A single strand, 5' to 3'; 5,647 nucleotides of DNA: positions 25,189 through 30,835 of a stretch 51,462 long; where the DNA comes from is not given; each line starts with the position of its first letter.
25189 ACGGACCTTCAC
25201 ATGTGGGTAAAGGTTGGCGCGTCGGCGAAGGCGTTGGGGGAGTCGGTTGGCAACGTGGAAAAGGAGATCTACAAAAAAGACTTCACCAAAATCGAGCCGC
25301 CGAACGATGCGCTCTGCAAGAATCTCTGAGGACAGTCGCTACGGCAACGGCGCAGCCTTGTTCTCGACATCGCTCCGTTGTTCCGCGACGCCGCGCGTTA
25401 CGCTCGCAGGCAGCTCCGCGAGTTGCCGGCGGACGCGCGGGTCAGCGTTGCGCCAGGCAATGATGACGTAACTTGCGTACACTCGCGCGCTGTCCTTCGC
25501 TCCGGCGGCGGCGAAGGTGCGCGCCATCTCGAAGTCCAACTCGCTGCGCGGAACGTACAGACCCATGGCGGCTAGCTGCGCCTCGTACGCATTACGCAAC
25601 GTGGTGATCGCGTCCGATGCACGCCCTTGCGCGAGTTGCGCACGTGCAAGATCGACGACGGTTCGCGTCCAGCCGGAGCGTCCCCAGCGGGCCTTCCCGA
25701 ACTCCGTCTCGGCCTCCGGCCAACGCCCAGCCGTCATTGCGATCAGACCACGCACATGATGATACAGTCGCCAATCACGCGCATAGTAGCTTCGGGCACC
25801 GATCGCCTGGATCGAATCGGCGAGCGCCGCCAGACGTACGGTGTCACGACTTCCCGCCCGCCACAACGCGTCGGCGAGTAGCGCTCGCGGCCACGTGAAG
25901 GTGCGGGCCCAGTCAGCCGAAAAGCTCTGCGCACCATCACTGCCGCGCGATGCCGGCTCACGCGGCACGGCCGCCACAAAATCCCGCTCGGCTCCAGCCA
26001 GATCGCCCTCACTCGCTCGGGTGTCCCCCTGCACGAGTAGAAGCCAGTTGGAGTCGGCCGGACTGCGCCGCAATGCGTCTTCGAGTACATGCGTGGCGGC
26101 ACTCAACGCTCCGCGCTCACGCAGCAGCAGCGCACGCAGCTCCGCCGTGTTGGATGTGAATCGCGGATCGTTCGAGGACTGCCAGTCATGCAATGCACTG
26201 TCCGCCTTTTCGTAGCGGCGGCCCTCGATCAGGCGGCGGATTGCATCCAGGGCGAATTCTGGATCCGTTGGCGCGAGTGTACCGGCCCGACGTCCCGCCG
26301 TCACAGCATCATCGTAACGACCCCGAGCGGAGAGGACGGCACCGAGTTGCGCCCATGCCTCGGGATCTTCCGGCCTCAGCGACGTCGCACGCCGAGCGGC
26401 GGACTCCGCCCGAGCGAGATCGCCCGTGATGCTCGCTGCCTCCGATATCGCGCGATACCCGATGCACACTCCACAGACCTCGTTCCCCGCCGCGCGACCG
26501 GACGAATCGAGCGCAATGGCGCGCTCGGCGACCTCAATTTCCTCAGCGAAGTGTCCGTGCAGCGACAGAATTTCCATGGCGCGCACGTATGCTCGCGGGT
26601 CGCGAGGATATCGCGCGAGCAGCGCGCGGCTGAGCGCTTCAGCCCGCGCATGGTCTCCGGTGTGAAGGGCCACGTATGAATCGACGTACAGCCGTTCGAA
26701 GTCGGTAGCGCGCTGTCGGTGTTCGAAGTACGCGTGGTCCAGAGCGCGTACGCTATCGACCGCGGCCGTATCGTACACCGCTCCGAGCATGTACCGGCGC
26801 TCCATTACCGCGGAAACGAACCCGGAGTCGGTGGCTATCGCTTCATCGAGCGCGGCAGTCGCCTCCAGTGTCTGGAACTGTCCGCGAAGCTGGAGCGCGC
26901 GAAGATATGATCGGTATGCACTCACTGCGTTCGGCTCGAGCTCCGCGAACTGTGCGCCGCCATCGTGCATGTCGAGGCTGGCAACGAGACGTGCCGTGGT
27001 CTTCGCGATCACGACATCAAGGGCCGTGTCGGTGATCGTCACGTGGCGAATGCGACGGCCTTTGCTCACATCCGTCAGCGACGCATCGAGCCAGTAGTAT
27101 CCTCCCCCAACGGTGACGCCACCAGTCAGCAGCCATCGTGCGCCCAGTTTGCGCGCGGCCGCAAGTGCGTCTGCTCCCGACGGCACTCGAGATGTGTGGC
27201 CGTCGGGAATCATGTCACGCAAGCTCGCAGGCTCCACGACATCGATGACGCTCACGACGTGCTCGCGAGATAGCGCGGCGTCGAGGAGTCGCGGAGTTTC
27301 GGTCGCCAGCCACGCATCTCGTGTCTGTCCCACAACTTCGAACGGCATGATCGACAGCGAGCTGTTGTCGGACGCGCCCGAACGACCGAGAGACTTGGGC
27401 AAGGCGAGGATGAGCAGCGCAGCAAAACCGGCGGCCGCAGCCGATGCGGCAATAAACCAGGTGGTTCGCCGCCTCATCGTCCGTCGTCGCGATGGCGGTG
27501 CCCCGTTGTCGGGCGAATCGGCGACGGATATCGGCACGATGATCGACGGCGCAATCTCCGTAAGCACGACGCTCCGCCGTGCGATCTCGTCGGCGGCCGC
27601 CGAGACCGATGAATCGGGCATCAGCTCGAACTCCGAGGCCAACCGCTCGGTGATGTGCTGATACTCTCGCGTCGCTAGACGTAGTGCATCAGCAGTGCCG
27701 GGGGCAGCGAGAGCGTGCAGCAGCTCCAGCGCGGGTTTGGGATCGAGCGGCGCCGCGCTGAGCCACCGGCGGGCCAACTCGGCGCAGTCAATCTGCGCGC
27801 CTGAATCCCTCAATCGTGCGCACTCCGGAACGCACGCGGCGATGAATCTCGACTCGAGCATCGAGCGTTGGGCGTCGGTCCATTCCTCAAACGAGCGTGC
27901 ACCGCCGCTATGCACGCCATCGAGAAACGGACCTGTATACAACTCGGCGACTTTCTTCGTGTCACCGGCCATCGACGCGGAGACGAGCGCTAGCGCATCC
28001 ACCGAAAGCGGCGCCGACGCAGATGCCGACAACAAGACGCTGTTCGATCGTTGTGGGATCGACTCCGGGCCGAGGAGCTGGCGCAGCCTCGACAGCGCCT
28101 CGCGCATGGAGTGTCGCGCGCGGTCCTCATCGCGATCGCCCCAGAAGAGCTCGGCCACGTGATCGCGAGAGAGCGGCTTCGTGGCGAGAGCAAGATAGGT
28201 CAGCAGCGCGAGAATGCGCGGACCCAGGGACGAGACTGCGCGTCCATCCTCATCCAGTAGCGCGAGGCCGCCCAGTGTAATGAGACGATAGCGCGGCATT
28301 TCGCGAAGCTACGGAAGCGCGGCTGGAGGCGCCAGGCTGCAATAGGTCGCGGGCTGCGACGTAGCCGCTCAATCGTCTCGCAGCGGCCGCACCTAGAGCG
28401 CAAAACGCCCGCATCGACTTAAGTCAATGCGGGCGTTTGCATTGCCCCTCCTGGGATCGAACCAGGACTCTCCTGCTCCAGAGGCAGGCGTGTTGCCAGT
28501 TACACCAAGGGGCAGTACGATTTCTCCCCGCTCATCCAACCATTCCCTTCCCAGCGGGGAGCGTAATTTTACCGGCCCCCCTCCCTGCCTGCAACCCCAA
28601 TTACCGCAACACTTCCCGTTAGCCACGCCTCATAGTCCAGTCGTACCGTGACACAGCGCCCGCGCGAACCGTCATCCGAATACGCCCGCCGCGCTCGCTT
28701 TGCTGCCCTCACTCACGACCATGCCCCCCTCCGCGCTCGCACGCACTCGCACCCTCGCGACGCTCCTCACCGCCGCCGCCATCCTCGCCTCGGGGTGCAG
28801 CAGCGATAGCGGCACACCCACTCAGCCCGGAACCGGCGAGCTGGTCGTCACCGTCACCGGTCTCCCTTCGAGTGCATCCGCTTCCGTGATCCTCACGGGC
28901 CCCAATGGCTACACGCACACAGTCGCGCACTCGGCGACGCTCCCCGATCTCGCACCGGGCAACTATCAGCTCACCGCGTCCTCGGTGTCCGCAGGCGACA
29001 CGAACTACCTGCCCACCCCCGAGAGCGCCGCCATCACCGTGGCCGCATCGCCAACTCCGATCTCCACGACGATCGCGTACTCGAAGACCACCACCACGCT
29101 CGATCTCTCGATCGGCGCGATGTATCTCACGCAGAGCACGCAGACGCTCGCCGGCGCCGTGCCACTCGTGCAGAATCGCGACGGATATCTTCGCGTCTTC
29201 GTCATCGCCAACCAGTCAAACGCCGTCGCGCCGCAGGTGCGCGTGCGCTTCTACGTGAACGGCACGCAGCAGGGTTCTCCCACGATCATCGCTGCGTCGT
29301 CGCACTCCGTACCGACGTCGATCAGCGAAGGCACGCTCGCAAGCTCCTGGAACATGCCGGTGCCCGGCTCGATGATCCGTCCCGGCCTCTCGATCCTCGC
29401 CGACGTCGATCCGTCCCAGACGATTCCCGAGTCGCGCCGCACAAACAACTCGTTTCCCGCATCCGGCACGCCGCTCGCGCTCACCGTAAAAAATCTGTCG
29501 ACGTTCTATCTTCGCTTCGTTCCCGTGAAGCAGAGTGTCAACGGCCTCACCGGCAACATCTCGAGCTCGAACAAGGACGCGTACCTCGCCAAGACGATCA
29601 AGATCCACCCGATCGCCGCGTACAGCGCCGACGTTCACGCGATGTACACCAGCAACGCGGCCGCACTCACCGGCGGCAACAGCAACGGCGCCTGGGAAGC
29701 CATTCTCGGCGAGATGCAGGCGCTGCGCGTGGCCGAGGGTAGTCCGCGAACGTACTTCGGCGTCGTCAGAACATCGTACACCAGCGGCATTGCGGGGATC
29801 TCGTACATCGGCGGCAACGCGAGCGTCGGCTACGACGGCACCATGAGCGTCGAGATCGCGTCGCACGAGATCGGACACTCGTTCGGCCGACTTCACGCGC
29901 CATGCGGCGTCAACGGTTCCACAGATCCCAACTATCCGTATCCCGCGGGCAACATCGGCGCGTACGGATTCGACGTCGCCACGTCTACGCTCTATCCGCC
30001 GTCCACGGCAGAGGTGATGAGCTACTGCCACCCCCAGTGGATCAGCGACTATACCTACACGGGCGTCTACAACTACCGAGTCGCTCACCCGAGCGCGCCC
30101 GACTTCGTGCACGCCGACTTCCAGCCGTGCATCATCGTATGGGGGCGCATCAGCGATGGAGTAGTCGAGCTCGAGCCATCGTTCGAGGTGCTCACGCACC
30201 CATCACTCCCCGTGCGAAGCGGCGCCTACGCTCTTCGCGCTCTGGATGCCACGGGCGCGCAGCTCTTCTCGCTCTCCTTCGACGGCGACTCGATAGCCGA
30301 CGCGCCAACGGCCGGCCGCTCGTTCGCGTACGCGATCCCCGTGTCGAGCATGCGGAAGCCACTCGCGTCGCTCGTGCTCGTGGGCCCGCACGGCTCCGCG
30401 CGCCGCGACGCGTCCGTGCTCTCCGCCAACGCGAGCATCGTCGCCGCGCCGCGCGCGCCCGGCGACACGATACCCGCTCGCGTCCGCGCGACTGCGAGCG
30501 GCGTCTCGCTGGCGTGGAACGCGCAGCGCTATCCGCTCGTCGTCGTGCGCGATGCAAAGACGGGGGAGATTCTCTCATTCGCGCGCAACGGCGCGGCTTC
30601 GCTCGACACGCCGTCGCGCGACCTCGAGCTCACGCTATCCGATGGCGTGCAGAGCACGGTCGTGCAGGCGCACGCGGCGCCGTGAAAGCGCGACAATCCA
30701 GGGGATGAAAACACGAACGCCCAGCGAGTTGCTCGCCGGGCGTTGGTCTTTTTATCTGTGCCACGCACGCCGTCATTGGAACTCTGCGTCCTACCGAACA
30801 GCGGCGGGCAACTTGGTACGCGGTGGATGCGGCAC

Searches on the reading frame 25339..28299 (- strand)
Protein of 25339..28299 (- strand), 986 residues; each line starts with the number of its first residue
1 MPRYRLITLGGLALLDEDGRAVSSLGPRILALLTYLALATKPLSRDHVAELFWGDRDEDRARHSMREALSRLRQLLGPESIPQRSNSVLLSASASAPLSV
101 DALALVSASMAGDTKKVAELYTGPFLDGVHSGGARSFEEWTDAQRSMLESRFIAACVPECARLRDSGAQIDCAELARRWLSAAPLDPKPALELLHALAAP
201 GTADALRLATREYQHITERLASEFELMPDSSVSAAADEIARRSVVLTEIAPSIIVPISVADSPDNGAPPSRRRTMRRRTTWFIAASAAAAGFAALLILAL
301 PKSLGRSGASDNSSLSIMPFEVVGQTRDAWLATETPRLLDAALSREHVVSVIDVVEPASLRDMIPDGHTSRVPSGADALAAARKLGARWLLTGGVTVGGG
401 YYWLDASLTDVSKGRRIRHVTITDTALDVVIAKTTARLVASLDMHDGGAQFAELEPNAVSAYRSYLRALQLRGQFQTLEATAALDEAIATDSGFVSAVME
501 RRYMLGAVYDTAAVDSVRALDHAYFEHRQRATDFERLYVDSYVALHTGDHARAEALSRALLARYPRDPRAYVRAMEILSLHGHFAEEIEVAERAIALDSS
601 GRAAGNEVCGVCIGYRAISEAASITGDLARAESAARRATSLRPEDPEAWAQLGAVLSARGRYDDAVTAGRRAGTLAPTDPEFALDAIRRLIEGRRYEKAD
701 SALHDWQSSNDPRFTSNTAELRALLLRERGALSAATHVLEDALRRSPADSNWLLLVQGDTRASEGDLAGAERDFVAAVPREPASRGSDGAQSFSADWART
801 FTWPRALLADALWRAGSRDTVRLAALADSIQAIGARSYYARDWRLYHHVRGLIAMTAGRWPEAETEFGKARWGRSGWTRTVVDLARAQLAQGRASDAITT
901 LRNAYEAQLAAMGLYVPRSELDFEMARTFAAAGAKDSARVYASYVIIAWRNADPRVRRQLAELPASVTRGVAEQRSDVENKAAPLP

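Call 66: search_protein_families(library=pfam, proteins=[window:25339-28299:-], max_evalue=0.001)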
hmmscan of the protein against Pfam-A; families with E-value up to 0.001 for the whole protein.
window:25339-28299:- (986 aa): 8 families
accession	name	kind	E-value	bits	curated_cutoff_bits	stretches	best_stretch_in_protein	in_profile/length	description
PF14559.12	TPR_19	-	6.2e-12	46.1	25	1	626-681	5-60/68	Tetratricopeptide repeat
PF07719.23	TPR_2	-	1.6e-09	37.6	27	0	646-679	1-34/34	Tetratricopeptide repeat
PF13428.12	TPR_14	-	4.5e-07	30.4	23.5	1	646-686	1-41/44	Tetratricopeptide repeat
PF13431.12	TPR_17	-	9e-07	29.1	24.4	1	636-666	3-33/34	Tetratricopeptide repeat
PF13432.12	TPR_16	-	5.3e-06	27.2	32.7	1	626-680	11-65/65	Tetratricopeptide repeat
PF13181.12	TPR_8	-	7.3e-05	23.1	25.7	0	618-645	7-34/34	Tetratricopeptide repeat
PF13414.12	TPR_11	-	0.00018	21.5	26.8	0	636-656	18-38/42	TPR repeat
PF23914.1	TPR_CcmH_CycH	-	0.0002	21.7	42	1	628-749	32-154/158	Cytochrome c-type biogenesis protein H TPR domain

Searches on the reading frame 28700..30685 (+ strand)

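Call 66: search_protein_families(library=pfam, proteins=[window:28700-30685:+], max_evalue=0.001)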
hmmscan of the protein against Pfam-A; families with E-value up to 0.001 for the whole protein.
window:28700-30685:+ (661 aa): 3 families
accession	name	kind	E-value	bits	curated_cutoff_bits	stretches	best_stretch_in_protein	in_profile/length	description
PF07705.17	CARDB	-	1.3e-05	25.8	22.7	1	167-252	25-99/101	CARDB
PF10462.15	Peptidase_M66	-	0.0002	20.9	20.6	1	359-442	170-252/306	Peptidase M66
PF13688.12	Reprolysin_5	-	0.00074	20.2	27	0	300-410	81-171/196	Metallo-peptidase family M12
